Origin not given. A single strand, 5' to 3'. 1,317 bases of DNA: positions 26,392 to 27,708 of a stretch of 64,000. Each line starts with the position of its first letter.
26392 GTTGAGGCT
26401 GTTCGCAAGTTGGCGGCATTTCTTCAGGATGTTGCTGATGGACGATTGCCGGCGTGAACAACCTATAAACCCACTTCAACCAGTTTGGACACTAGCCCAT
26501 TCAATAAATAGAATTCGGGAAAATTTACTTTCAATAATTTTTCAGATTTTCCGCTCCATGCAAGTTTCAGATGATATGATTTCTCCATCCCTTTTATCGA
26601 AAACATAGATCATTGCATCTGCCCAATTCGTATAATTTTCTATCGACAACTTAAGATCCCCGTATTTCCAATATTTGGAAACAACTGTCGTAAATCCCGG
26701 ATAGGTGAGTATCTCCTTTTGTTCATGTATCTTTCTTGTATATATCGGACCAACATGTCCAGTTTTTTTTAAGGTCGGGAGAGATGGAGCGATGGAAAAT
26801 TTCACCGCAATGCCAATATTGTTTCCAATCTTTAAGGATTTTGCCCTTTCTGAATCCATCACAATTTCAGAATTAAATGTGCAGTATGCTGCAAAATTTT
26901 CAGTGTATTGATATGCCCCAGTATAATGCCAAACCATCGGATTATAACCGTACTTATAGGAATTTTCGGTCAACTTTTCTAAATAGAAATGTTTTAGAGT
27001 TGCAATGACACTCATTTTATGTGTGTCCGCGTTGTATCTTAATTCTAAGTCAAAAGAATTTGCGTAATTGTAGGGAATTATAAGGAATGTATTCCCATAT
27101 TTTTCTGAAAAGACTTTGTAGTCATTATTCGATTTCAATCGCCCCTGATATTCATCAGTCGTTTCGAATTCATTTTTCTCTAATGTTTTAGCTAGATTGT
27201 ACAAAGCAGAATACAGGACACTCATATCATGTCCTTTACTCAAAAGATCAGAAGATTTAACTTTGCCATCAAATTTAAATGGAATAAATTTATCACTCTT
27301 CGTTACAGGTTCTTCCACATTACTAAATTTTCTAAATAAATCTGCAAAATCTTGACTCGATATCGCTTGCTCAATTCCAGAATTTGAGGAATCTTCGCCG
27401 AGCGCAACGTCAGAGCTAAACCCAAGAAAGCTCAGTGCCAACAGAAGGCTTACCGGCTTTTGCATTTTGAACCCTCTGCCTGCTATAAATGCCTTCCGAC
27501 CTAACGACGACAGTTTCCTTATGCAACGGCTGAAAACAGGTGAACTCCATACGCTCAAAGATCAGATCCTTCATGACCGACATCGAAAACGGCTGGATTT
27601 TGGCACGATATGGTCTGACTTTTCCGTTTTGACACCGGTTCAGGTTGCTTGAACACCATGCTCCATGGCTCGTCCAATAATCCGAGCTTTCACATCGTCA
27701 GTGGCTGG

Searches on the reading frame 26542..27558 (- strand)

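Call 3: search_protein_families(library=pfam, proteins=[window:26542-27558:-], max_evalue=1)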
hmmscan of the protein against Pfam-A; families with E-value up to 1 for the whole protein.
window:26542-27558:- (338 aa): 0 families

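Call 7: search_protein_families(library=ncbifam, proteins=[window:26542-27558:-], max_evalue=1)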
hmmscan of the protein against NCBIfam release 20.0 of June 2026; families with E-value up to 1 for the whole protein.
window:26542-27558:- (338 aa): 0 families

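Call 8: search_protein_families(library=padloc, proteins=[window:26542-27558:-], max_evalue=1)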
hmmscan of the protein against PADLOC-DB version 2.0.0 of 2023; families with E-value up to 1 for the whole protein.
window:26542-27558:- (338 aa): 0 families

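Call 12: search_protein_families(library=phrogs, proteins=[window:26542-27558:-], max_evalue=1)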
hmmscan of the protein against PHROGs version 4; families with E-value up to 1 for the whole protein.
window:26542-27558:- (338 aa): 1 family
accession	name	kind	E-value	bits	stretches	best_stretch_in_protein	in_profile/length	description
phrog_16724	-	unknown function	0.25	12.8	1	124-160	29-63/100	-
